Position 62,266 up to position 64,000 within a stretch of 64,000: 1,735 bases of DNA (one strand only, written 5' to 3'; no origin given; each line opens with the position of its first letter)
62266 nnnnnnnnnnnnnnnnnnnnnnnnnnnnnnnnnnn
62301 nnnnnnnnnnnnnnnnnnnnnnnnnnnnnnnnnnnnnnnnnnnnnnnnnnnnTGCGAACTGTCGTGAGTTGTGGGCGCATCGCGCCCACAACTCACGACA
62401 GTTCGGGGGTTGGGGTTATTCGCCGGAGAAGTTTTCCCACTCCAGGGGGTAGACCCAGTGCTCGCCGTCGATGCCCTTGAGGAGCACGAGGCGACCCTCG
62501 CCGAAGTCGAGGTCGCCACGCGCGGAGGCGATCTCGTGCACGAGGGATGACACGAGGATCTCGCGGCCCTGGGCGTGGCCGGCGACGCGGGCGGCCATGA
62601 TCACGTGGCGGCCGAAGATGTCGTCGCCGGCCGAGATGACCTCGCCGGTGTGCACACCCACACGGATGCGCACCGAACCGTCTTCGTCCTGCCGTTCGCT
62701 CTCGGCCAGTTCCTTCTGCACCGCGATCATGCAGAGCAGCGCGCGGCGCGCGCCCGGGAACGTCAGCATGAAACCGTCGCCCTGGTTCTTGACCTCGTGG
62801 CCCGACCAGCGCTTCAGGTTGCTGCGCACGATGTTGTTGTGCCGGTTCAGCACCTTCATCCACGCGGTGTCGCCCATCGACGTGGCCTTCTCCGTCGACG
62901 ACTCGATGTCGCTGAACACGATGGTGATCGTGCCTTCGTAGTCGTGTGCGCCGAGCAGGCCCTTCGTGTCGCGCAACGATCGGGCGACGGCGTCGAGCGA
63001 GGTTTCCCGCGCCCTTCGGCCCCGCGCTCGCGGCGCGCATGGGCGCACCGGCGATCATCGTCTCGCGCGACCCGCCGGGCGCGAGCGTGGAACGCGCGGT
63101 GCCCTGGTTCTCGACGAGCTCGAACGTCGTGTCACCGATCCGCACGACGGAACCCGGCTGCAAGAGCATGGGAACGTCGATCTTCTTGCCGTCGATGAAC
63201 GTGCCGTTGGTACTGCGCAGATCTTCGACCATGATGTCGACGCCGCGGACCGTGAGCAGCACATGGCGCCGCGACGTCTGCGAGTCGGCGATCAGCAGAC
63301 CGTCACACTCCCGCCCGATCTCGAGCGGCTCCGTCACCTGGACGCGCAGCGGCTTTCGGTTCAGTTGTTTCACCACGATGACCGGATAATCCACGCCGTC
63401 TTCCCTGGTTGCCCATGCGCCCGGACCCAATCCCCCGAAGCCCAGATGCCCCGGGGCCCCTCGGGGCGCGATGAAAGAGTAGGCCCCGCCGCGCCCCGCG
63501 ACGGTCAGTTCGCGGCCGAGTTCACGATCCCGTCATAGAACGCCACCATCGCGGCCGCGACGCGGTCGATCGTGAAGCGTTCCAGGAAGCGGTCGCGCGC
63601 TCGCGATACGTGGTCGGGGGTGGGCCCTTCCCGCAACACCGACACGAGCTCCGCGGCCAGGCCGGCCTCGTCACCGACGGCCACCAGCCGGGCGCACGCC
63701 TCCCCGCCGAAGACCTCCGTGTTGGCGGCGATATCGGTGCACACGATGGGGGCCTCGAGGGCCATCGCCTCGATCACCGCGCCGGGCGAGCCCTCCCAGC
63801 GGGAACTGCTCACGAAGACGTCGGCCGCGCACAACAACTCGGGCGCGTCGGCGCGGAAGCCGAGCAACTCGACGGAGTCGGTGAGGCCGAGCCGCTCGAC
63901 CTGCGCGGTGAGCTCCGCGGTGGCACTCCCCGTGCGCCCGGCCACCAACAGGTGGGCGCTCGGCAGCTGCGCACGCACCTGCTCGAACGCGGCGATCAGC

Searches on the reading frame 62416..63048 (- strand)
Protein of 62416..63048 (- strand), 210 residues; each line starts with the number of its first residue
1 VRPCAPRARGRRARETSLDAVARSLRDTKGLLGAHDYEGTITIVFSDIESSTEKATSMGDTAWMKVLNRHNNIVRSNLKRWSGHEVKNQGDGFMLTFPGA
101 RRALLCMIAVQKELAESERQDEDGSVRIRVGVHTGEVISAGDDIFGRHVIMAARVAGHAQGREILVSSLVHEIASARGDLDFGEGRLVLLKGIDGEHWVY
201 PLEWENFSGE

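Call 24: search_protein_families(library=pfam, proteins=[window:62416-63048:-], max_evalue=0.1)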
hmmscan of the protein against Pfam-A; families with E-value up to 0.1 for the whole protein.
window:62416-63048:- (210 aa): 1 family
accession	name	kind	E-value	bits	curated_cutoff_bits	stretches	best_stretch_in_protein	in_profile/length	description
PF00211.25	Guanylate_cyc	-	3e-18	66.5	21.9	1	39-192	7-172/183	Adenylate and Guanylate cyclase catalytic domain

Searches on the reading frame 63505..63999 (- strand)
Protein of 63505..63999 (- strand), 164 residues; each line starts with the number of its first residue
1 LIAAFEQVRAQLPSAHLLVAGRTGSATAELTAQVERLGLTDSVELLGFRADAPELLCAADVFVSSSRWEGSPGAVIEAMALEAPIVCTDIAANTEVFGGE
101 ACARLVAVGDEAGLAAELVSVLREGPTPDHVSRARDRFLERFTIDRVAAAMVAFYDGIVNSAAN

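Call 24: search_protein_families(library=pfam, proteins=[window:63505-63999:-], max_evalue=0.1)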
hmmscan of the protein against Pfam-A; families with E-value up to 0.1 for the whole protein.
window:63505-63999:- (164 aa): 4 families
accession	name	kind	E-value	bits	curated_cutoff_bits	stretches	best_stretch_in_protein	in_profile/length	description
PF13692.12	Glyco_trans_1_4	-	2.6e-25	89.8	27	1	1-123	20-141/142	Glycosyl transferases group 1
PF00534.26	Glycos_transf_1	-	7.7e-22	78.1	26.4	1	1-133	33-167/172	Glycosyl transferases group 1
PF20706.3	GT4-conflict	-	9e-05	22.1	26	1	4-89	220-312/385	Family 4 Glycosyltransferase in conflict systems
PF13524.12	Glyco_trans_1_2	-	0.00049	20.5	25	1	49-152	37-143/144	Glycosyl transferase-like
